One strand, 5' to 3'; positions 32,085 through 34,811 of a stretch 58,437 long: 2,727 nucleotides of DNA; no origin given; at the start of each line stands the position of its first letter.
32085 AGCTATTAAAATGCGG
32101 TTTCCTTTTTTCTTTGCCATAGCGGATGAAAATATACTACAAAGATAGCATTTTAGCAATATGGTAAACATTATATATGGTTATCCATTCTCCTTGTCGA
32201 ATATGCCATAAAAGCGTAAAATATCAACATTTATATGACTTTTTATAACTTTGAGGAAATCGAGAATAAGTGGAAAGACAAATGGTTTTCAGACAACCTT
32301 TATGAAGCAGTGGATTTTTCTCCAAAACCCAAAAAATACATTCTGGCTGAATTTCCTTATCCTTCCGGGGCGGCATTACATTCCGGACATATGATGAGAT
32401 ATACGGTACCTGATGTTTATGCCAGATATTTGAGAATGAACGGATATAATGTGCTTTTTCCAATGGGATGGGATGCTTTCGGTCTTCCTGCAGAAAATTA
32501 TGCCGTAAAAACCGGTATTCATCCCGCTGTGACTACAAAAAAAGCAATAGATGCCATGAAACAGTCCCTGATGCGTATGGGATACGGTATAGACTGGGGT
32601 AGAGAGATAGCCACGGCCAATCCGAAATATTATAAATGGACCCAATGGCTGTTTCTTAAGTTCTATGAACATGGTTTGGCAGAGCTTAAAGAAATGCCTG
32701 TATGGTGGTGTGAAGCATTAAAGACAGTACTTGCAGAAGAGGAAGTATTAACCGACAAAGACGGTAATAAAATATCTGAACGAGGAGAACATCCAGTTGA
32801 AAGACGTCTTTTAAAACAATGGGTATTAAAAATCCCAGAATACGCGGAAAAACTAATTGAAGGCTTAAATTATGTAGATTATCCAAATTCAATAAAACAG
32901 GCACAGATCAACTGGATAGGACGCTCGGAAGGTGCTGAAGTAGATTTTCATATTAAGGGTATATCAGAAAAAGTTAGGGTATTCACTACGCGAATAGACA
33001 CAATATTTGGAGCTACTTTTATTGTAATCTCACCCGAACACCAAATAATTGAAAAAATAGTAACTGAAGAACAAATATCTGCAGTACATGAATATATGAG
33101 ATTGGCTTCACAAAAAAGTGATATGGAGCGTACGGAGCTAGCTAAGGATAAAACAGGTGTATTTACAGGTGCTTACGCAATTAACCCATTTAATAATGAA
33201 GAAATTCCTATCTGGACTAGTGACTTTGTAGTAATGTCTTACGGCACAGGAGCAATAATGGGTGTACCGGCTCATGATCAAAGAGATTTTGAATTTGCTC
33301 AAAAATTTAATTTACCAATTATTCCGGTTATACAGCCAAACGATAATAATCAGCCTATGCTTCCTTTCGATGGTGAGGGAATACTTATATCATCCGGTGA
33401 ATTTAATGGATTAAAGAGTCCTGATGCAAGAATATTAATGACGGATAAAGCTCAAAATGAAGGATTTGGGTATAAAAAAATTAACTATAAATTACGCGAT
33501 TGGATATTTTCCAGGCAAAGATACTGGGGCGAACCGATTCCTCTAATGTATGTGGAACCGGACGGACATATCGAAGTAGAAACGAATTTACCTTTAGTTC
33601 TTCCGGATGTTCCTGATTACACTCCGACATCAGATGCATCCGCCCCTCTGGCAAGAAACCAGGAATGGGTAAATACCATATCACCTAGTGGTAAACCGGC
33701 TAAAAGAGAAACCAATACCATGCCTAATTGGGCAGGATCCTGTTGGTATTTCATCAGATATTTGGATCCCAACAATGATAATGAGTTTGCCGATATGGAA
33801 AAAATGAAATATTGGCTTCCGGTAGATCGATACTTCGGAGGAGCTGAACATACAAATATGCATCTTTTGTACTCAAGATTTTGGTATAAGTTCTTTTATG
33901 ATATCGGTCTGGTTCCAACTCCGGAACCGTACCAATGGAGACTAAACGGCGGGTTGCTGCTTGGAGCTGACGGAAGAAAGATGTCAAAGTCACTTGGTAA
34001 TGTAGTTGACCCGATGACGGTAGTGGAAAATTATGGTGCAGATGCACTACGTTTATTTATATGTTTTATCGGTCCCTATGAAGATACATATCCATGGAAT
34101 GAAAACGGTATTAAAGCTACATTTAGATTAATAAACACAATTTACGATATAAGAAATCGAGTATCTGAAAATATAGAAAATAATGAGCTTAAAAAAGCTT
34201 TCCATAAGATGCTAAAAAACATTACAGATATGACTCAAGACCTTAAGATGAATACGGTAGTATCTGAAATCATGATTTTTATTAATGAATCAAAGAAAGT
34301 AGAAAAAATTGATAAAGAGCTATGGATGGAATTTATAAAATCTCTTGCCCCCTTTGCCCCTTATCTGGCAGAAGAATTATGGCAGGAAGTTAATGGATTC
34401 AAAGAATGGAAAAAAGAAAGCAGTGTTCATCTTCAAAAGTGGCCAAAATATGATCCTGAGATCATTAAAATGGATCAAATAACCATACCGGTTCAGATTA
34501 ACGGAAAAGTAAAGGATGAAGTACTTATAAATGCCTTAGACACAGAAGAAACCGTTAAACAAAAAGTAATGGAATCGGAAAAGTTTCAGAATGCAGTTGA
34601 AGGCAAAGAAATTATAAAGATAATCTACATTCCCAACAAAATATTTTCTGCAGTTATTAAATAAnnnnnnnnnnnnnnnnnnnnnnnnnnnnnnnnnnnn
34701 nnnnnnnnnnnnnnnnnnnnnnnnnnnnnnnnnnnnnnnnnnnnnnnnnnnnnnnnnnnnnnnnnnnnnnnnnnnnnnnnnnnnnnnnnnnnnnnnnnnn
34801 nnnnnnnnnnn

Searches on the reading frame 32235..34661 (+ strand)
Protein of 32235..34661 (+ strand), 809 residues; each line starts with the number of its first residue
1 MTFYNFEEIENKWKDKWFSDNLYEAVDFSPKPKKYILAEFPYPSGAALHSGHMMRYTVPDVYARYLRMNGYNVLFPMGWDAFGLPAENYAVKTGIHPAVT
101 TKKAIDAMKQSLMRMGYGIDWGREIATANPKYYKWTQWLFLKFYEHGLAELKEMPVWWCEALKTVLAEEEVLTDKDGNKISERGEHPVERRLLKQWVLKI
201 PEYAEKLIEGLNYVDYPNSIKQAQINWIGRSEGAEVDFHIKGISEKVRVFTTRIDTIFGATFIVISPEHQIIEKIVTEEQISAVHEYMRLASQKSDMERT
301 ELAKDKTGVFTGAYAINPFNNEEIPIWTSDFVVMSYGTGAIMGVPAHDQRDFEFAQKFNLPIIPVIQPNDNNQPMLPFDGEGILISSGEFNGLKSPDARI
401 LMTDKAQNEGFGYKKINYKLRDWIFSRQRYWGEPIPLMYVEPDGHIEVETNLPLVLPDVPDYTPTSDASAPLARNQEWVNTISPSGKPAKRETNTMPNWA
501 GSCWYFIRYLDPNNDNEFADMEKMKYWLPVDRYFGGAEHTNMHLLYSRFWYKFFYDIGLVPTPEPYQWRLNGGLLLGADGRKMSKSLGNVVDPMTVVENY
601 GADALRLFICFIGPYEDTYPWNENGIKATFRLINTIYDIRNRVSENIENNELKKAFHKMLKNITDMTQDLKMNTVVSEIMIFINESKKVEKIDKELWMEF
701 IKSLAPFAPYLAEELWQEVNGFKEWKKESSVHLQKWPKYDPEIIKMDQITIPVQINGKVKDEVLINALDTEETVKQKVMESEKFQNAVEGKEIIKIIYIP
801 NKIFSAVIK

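Call 57: list_cluster_members(proteins=[window:32235-34661:+, window:24030-26075:-, window:44118-46109:-, window:20975-22459:-, window:56789-58207:-, window:29483-30787:-, window:34665-36011:-, window:38835-40100:-, window:8235-8747:+, window:10748-12448:-])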
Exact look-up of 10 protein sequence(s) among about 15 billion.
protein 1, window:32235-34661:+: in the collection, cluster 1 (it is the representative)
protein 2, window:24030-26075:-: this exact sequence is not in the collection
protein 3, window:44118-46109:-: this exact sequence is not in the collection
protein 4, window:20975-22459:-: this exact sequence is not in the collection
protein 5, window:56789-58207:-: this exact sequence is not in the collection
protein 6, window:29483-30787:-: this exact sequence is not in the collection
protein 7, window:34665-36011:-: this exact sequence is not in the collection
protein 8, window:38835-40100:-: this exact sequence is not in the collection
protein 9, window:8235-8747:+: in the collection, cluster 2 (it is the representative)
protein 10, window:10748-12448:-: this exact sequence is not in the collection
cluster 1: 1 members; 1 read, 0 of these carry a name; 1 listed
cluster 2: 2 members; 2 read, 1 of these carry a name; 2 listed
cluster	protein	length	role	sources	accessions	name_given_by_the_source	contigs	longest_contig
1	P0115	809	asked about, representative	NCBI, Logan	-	-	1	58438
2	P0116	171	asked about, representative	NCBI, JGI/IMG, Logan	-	-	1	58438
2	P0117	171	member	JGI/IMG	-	hypothetical protein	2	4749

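Call 75: predict_structure(alignment_id=A4)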
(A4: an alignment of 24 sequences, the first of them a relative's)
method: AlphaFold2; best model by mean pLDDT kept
length: 171 residues; sequences in the alignment: 24
mean_pLDDT: 95.4   pTM: 0.91
mean pLDDT of the five models: 95.4, 95.3, 95.2, 94.6, 94.3
residues with pLDDT >= 90: 156; 70-90: 13; 50-70: 2; < 50: 0
segments of 3 or more residues with pLDDT < 50: none
pLDDT, mean of each block of 10 residues (from residue 1): 89 97 95 96 97 98 98 98 98 97 96 95 88 96 96 97 94 55
secondary structure, 60 per line:
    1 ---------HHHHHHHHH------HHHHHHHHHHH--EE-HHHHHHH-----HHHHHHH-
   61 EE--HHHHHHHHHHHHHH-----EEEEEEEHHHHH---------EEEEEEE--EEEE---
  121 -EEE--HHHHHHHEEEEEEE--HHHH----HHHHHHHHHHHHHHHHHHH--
elements in order: H10-18 H25-35 H41-47 H53-59 H65-78 E84-90 H91-95 E105-111 E114-117 E122-124 H127-133 E134-140 H143-146 H151-169

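Call 79: fold_search(model_id=the predicted structure, library=pdb)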
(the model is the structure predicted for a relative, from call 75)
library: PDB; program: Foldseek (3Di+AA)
matches with E <= 10: 185; with E <= 0.001: 0
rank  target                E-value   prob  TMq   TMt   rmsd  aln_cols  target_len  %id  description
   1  3isr_B                2.0e-03  1.00  0.53  0.33   5.0       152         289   18  The Crystal Structure of a Putative Cysteine Protease from Cytophaga hutchinsonii to 1.9A (released 2009-09-08)
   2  9e5c_1m               2.4e-03  1.00  0.49  0.19   5.4       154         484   16  Cryo-EM structure of 96 nm repeat of microtubule doublet from T. brucei flagellum (released 2025-03-12)
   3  3isr_A                2.6e-03  1.00  0.53  0.34   5.0       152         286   18  The Crystal Structure of a Putative Cysteine Protease from Cytophaga hutchinsonii to 1.9A (released 2009-09-08)
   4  3isr_C                5.5e-03  1.00  0.52  0.34   5.1       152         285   18  The Crystal Structure of a Putative Cysteine Protease from Cytophaga hutchinsonii to 1.9A (released 2009-09-08)
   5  9y6s_8G               4.1e-02  0.99  0.49  0.15   5.3       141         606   12  96-nm repeat of the Leishmania tarentolae doublet microtubule (released 2025-12-17)
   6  7sqc_X0               6.9e-02  0.60  0.35  0.10  10.0       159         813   18  Ciliary C1 central pair apparatus isolated from Chlamydomonas reinhardtii (released 2022-04-13)
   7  8z4f_B                9.3e-02  0.85  0.38  0.30   6.9       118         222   18  Pseudomurein Endoisopeptidases PeiP (released 2024-10-30)
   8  7n6g_6E               1.1e-01  0.95  0.36  0.08   4.7        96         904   20  C1 of central pair (released 2022-05-18)
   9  8z4f_A                1.5e-01  0.75  0.39  0.25   5.0       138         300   18  Pseudomurein Endoisopeptidases PeiP (released 2024-10-30)
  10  8jx4_A                1.5e-01  0.72  0.31  0.35   5.5        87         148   20  Structure of the catalytic domain of pseudomurein endo-isopeptidases PeiW (released 2024-10-09)
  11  8j07_7                1.6e-01  0.85  0.33  0.10   8.7       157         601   13  96nm repeat of human respiratory doublet microtubule and associated axonemal complexes (released 2023-07-26)
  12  4guz_A                1.6e-01  0.60  0.34  0.22   5.3       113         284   15  Structure of the arylamine N-acetyltransferase from Mycobacterium abscessus (released 2013-10-23)
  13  8jx4_D                1.7e-01  0.41  0.27  0.30   7.4       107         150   15  Structure of the catalytic domain of pseudomurein endo-isopeptidases PeiW (released 2024-10-09)
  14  9fqr_Qy               1.8e-01  0.87  0.33  0.10  18.5       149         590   14  96-nm repeat of axonemal doublet microtubules from bovine sperm (released 2025-03-26)
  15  9crn                  1.9e-01  0.66  0.39  0.21   4.7       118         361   14  Crystal structure of Streptococcus pyogenes TglA (released 2024-08-14)
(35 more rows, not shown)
